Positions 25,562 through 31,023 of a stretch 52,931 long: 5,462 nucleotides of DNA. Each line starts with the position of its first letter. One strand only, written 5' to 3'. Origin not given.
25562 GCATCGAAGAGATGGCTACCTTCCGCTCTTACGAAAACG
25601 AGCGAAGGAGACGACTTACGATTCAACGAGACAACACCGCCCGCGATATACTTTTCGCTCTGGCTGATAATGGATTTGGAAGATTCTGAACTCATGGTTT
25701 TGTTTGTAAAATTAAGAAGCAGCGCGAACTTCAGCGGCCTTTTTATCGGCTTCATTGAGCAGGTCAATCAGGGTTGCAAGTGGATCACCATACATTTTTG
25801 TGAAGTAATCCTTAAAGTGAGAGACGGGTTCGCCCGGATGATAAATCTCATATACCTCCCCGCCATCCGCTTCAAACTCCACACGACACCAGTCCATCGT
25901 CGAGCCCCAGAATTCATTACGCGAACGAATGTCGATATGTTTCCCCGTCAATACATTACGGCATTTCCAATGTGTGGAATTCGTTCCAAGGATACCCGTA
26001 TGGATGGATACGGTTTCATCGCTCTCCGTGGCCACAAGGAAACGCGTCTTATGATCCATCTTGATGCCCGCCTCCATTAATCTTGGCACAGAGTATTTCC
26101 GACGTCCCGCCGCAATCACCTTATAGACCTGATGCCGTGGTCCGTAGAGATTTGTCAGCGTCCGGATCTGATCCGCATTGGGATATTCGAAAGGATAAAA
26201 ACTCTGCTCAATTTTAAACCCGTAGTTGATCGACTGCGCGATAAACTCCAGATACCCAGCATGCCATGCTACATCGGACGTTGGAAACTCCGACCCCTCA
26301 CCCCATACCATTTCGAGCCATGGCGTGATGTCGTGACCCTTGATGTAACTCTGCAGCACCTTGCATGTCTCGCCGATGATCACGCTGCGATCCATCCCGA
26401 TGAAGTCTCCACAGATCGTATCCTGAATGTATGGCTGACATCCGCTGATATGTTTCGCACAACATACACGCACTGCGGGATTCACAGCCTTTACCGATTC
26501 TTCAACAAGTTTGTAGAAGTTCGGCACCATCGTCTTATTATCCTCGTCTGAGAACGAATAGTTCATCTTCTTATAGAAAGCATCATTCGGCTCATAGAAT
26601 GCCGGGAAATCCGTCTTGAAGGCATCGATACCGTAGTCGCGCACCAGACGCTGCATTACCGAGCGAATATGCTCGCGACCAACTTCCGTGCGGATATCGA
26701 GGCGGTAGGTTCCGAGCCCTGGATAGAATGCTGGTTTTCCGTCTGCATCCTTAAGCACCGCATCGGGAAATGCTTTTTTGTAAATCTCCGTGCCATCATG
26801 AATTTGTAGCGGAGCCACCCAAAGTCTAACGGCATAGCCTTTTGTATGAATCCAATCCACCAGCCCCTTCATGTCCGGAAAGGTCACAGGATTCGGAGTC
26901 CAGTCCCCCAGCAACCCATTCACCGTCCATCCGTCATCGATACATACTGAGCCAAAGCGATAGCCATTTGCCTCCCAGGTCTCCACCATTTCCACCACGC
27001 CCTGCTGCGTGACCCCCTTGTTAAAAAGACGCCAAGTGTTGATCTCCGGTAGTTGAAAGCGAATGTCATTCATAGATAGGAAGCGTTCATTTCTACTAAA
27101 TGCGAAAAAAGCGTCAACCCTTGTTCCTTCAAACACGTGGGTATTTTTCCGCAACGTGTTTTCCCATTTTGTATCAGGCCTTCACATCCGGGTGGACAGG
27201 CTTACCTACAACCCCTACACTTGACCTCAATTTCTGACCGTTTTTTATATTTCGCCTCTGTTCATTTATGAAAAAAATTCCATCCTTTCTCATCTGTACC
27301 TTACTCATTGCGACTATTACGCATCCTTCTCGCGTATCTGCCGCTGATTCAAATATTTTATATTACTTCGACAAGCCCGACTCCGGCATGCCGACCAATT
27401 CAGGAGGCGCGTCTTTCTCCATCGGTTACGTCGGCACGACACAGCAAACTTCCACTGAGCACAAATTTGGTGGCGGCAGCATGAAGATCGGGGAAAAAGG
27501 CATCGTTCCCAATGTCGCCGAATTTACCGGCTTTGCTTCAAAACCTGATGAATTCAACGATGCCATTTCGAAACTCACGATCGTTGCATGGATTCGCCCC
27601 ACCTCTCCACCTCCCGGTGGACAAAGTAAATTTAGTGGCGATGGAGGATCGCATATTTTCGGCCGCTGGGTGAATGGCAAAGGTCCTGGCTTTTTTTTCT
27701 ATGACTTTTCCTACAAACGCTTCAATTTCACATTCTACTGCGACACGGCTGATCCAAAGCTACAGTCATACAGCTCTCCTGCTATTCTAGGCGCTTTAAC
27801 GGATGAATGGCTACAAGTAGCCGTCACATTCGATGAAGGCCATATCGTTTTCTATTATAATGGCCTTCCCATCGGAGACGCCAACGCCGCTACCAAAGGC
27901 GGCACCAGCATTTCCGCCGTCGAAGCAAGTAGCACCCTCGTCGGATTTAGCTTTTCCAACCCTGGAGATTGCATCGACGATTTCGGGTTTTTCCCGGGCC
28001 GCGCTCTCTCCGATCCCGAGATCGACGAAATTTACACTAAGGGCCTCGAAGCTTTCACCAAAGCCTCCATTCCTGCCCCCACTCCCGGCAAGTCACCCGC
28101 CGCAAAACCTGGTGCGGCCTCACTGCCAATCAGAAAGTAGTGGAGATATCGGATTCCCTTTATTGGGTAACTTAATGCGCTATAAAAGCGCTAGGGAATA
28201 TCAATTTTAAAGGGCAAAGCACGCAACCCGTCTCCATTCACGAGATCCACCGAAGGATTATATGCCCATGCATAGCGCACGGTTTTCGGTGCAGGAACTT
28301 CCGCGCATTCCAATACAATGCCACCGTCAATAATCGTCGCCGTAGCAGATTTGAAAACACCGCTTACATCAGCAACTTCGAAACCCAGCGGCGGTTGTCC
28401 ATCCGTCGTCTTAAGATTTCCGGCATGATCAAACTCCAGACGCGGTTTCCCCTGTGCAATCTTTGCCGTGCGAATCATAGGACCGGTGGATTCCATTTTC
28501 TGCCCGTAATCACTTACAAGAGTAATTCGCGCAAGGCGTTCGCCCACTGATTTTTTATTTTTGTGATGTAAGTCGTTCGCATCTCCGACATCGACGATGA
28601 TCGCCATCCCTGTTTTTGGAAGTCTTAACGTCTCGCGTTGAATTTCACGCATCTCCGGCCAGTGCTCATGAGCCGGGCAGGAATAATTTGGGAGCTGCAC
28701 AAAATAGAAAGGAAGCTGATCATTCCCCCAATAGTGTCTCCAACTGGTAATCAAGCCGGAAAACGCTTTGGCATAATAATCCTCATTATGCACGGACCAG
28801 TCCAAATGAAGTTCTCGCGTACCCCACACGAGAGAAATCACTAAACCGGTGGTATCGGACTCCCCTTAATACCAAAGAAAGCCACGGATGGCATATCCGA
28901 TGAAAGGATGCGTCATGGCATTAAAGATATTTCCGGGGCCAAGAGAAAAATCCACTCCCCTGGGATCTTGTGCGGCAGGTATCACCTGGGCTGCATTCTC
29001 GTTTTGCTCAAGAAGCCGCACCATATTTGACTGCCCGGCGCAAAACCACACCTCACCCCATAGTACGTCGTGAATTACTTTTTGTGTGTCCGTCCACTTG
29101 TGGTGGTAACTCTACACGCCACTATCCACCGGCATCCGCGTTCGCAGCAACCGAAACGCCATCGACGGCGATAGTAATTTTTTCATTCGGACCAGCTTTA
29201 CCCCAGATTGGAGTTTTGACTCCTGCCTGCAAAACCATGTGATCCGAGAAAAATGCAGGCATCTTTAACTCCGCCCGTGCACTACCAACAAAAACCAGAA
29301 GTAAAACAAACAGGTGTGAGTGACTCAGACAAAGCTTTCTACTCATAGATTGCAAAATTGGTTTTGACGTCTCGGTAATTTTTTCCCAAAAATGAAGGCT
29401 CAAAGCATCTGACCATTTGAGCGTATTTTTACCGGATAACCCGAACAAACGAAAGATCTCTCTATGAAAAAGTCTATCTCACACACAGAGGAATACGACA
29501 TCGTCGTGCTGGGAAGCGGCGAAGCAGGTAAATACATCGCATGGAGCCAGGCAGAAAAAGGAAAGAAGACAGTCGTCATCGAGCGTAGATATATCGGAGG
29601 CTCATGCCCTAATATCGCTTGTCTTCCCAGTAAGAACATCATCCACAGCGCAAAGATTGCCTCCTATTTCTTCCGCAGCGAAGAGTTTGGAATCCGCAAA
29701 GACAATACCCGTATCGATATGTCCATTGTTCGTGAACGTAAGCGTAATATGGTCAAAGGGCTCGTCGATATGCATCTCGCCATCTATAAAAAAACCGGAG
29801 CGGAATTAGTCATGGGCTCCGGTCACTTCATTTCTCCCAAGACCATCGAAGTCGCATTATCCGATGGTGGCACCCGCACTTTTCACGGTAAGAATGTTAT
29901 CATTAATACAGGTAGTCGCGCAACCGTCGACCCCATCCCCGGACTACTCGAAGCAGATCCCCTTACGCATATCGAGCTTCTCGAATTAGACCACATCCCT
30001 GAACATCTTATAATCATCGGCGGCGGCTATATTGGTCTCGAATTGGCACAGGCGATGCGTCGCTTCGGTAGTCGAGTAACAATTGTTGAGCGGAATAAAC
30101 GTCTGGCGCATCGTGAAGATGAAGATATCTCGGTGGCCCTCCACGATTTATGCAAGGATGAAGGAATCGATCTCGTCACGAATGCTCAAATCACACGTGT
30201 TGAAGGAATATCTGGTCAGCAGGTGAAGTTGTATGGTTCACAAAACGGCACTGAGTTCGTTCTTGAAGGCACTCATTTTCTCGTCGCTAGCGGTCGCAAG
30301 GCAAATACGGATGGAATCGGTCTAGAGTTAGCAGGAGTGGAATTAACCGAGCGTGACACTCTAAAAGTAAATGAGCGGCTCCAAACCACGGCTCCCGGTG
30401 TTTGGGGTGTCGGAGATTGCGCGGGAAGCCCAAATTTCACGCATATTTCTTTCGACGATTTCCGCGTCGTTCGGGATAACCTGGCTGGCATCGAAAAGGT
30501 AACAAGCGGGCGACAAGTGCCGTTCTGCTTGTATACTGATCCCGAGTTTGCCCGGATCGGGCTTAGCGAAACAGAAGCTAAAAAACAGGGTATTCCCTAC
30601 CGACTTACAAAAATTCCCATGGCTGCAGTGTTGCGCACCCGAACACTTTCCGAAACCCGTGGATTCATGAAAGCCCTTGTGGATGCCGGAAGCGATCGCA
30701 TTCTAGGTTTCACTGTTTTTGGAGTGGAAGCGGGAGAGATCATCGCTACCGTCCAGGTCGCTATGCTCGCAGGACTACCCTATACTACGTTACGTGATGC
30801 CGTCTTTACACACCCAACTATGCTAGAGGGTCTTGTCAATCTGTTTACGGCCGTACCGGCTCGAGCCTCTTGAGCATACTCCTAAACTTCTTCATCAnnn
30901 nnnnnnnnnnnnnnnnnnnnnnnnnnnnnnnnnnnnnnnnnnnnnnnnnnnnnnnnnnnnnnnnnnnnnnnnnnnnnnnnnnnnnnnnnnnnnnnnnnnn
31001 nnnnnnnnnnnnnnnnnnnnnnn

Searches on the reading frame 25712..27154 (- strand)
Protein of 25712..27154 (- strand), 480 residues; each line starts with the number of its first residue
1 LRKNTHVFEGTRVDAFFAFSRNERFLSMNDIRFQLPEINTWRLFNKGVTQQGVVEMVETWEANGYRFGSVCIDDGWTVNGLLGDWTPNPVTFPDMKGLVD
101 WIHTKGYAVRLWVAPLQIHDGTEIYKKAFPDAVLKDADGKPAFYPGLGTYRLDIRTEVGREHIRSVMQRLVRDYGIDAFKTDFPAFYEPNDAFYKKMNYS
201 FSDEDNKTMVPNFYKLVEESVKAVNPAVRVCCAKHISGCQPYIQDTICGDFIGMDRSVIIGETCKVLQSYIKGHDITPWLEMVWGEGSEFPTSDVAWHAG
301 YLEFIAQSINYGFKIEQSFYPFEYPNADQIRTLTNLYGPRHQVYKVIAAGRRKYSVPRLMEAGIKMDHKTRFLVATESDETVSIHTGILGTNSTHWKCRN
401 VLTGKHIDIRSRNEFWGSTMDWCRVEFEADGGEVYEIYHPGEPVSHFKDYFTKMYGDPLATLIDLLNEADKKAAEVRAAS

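Call 8: search_protein_families(library=pfam, proteins=[window:25712-27154:-], max_evalue=0.001)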
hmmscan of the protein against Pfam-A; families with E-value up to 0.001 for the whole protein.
window:25712-27154:- (480 aa): 2 families
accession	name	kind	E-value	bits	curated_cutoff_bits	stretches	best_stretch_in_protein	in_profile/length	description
PF01055.32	Glyco_hydro_31_2nd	-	1.4e-09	38.2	23.5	1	49-219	20-195/328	Glycosyl hydrolases family 31 TIM-barrel domain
PF02065.24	Melibiase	-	2.4e-09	37.1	27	1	38-219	45-225/347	Melibiase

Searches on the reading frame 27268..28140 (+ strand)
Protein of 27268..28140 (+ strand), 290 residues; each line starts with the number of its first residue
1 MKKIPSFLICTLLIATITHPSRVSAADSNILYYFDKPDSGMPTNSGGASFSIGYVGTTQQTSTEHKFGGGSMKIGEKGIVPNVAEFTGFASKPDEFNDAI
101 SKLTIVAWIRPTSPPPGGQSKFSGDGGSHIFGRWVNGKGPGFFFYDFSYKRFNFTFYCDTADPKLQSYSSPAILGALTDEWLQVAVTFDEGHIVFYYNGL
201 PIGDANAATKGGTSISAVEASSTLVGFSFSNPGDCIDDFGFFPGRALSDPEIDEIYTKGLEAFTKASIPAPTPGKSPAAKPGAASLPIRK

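Call 3: search_protein_families(library=pfam, proteins=[window:27268-28140:+], max_evalue=1)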
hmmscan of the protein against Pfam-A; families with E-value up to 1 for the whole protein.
window:27268-28140:+ (290 aa): 1 family
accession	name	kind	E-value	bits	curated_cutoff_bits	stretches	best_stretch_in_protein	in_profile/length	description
PF13385.13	Laminin_G_3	-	1.3e-09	38.9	27.6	1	99-252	15-150/151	Concanavalin A-like lectin/glucanases superfamily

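Call 6: search_protein_families(library=ncbifam, proteins=[window:27268-28140:+], max_evalue=1)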
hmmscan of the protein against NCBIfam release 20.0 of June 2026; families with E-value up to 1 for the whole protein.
window:27268-28140:+ (290 aa): 0 families

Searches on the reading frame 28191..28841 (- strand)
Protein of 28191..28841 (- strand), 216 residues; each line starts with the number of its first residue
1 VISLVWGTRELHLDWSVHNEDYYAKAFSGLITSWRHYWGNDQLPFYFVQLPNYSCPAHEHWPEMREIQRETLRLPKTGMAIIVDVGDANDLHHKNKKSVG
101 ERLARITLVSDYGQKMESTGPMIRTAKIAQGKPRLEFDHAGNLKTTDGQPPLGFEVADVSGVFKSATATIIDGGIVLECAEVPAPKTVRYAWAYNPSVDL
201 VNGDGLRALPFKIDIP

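Call 8: search_protein_families(library=pfam, proteins=[window:28191-28841:-], max_evalue=0.001)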
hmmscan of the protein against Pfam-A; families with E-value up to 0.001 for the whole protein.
window:28191-28841:- (216 aa): 1 family
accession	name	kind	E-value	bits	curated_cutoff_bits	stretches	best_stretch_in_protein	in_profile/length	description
PF03629.24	SASA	-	6.9e-05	23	24.8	1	19-105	137-222/226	Carbohydrate esterase, sialic acid-specific acetylesterase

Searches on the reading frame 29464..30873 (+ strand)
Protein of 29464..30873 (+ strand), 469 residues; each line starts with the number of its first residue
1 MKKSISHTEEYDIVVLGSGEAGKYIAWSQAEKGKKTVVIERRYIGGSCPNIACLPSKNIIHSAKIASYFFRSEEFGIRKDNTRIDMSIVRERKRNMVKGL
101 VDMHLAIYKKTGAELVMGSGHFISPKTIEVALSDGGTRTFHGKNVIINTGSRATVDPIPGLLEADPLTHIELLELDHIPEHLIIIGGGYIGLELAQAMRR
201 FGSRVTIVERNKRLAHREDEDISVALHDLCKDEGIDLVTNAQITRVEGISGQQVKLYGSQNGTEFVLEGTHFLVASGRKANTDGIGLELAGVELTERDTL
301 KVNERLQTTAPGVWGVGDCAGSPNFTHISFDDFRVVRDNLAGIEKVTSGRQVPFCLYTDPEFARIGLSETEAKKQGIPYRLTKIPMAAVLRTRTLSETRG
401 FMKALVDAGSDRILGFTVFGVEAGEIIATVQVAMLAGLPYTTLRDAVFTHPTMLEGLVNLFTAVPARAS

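Call 8: search_protein_families(library=pfam, proteins=[window:29464-30873:+], max_evalue=0.001)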
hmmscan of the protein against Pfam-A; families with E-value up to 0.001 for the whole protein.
window:29464-30873:+ (469 aa): 14 families
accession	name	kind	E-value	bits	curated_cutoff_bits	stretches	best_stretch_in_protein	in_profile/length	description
PF07992.20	Pyr_redox_2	-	2e-55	188.7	26.1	1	11-329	1-287/291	Pyridine nucleotide-disulphide oxidoreductase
PF02852.28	Pyr_redox_dim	-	5.8e-28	97.7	25.3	1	352-459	1-108/110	Pyridine nucleotide-disulphide oxidoreductase, dimerisation domain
PF00070.33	Pyr_redox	-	5.3e-23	81.8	22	1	181-255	1-75/82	Pyridine nucleotide-disulphide oxidoreductase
PF01266.30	DAO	-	6.3e-09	36.2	27.9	0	182-215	2-35/353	FAD dependent oxidoreductase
PF13450.12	NAD_binding_8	-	6.9e-09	36.3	21.9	0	184-214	1-31/68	NAD(P)-binding Rossmann-like domain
PF03486.20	HI0933_like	-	8.9e-09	35.6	50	0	12-52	2-42/244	HI0933-like protein Rossmann domain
PF13738.12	Pyr_redox_3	-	1.1e-07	31.9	30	1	138-317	121-305/305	Pyridine nucleotide-disulphide oxidoreductase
PF12831.13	FAD_oxidored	-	1.2e-07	31.9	27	0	12-48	1-38/416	FAD dependent oxidoreductase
PF02254.24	TrkA_N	-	4.1e-06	27.5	23.8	1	183-231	2-51/116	TrkA-N domain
PF01134.28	GIDA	-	9.4e-06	25.4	22.1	0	12-88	1-76/391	Glucose inhibited division protein A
PF02737.24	3HCDH_N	-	1.7e-05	25.2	22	0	183-247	3-68/180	3-hydroxyacyl-CoA dehydrogenase, NAD binding domain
PF00890.30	FAD_binding_2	-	2.9e-05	23.9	20.4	0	12-42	1-31/414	FAD binding domain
PF01494.25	FAD_binding_3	-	0.00011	22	22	0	183-213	5-35/349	FAD binding domain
PF01946.23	Thi4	-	0.00042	20.1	26.2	0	7-47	14-56/235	Thi4 family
